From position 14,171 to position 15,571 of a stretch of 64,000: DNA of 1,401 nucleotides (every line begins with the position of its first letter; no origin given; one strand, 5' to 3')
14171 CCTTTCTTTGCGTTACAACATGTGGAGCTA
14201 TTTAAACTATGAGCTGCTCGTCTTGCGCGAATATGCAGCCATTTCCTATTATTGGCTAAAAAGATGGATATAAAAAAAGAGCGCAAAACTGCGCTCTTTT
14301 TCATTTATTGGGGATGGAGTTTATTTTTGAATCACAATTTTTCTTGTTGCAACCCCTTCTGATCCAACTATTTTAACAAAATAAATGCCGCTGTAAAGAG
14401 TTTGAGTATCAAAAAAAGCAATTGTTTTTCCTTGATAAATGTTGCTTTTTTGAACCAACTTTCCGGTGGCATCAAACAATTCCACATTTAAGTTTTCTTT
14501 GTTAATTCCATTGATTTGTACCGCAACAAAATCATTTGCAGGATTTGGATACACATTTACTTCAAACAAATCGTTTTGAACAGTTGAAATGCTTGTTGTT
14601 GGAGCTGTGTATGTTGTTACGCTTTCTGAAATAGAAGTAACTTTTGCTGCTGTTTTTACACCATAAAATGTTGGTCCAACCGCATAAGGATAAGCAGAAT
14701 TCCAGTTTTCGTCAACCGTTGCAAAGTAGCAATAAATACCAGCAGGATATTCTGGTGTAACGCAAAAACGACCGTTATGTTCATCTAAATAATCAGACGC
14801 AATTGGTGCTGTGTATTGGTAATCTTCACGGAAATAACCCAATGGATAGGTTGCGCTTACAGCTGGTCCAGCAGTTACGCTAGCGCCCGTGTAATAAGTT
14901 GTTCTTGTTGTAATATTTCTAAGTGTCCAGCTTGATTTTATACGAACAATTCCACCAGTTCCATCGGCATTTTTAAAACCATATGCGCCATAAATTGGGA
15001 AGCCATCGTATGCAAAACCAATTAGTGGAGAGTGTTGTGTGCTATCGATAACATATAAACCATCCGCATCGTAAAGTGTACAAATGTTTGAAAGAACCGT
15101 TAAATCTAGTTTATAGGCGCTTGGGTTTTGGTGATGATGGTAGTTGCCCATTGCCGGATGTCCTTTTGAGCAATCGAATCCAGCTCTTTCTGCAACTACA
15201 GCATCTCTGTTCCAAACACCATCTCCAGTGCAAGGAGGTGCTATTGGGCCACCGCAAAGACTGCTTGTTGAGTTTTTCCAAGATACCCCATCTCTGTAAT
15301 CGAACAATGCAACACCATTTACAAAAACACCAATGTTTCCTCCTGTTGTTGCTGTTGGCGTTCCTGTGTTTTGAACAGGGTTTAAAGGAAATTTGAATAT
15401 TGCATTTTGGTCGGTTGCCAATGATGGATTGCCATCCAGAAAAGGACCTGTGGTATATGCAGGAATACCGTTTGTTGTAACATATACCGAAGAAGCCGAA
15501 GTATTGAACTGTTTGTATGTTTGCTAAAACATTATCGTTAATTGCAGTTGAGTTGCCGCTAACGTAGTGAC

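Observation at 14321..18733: ECF sigma / anti-sigma operon driving a Spy/CpxP-like – MbnP-like – di-haem peroxidase – YHYH (T9SS) module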

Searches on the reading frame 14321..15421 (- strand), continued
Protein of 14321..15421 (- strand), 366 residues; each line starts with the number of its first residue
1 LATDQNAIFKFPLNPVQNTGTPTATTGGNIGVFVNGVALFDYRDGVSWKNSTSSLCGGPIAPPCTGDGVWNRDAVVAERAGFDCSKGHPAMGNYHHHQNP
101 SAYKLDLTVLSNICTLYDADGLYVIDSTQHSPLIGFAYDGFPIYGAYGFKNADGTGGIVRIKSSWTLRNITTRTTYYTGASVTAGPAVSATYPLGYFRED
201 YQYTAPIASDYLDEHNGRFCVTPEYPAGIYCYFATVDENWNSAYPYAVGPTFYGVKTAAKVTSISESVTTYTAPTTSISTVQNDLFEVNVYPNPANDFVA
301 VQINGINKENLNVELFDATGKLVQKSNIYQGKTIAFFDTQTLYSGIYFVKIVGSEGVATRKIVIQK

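Call 69: find_encoding_contigs(protein=P0233, flank=7000, max_places=1)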
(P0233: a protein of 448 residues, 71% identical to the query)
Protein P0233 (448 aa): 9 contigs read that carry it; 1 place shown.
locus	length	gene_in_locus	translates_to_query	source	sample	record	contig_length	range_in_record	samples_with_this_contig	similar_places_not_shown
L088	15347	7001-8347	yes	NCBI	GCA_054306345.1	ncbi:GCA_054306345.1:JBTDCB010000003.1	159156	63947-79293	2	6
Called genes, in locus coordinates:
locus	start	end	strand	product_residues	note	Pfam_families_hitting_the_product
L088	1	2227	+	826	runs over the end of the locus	PF00515:TPR_1 (faint), PF07719:TPR_2 (faint), PF13414:TPR_11 (faint), PF13428:TPR_14 (faint), PF13432:TPR_16 (weak), PF21033:RMD1-3 (weak), PF14559:TPR_19 (weak), PF00691:OmpA, +8 more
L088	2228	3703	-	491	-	PF13231:PMT_2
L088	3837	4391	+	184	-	PF04542:Sigma70_r2, PF08281:Sigma70_r4_2, PF04545:Sigma70_r4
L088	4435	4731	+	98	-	-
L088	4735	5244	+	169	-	PF07813:LTXXQ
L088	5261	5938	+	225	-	PF20243:MbnP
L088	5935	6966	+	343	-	PF03150:CCP_MauG, PF00034:Cytochrom_C (weak)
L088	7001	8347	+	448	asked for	PF14240:YHYH, PF18962:Por_Secre_tail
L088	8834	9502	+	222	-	-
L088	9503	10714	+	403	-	PF00764:Arginosuc_synth, PF20979:Arginosuc_syn_C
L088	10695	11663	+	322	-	PF01118:Semialdhyde_dh, PF22698:Semialdhyde_dhC_1, PF02774:Semialdhyde_dhC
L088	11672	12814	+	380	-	PF00202:Aminotran_3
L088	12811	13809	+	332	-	PF02729:OTCace_N, PF00185:OTCace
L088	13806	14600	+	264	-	PF00696:AA_kinase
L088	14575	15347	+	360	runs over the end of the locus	PF01546:Peptidase_M20, PF07687:M20_dimer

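Call 70: find_encoding_contigs(protein=P0198, flank=7000, max_places=1)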
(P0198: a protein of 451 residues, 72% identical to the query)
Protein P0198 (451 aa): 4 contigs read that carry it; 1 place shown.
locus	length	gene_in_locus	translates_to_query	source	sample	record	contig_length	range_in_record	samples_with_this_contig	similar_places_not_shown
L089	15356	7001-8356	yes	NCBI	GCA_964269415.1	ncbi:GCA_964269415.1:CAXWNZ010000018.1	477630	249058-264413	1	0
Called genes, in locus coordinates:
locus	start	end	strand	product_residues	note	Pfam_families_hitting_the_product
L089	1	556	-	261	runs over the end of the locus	PF09697:Porph_ging (weak)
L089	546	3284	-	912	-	PF13620:CarboxypepD_reg, PF14905:OMP_b-brl_3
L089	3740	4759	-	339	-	PF00044:Gp_dh_N, PF02800:Gp_dh_C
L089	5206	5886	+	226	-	PF20243:MbnP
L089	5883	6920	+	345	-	PF00034:Cytochrom_C (faint), PF03150:CCP_MauG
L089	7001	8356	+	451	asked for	PF14240:YHYH, PF18962:Por_Secre_tail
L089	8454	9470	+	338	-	PF08447:PAS_3, PF01590:GAF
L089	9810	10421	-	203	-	PF01557:FAA_hydrolase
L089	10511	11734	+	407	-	PF01266:DAO, PF06039:Mqo (faint), PF07992:Pyr_redox_2 (faint), PF13450:NAD_binding_8 (weak), PF13738:Pyr_redox_3 (faint)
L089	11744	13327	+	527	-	PF01839:FG-GAP (faint), PF13517:FG-GAP_3, PF18962:Por_Secre_tail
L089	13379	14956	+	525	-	PF13181:TPR_8 (faint), PF17874:TPR_MalT (faint), PF07719:TPR_2 (faint), PF13424:TPR_12, PF00515:TPR_1 (weak), PF13424:TPR_12, PF24885:TPR_NPHP3 (weak), PF13424:TPR_12, +3 more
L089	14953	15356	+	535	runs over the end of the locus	PF10602:RPN7 (faint), PF00515:TPR_1 (weak), PF13181:TPR_8 (weak), PF13424:TPR_12, PF00515:TPR_1 (weak), PF13424:TPR_12, PF17874:TPR_MalT (weak), PF13424:TPR_12 (weak), +7 more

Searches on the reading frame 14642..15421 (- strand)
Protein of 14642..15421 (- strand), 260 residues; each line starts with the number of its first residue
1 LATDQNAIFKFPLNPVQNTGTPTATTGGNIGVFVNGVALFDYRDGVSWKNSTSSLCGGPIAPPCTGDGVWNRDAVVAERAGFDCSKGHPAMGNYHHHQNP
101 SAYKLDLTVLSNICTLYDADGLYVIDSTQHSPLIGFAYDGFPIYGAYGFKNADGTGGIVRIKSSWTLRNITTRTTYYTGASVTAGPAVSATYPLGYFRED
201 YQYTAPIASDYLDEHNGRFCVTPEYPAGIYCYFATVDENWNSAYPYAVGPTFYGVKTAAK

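Call 86: search_protein_representatives(protein=window:14642-15421:-)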
Query: 260 residues. Proteins with E-value up to 0.001 (for the whole library): 2054; up to 1e-10: 1202; up to 1e-30: 313. The best 150 are listed.
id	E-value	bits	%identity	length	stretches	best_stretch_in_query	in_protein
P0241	3.7e-138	475.7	79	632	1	3-260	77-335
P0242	5.8e-122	422.6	77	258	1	28-260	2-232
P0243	4.8e-94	331.0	60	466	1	2-258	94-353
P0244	1.5e-90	319.6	45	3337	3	5-257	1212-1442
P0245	6.8e-90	317.4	47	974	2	2-259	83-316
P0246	7.2e-90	317.3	83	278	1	91-260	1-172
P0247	9.6e-90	316.9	85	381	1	91-259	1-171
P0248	7.2e-85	300.9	79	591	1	91-260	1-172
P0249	3.1e-84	298.8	62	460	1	2-255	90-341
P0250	2.1e-83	296.1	71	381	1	77-260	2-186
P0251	3.4e-78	279.0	72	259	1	1-168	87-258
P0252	3.9e-76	272.2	62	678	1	4-259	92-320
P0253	3.9e-74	265.7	57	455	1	2-256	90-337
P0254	4.5e-73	262.2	43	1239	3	6-257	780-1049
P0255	8.1e-72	258.1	54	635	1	3-257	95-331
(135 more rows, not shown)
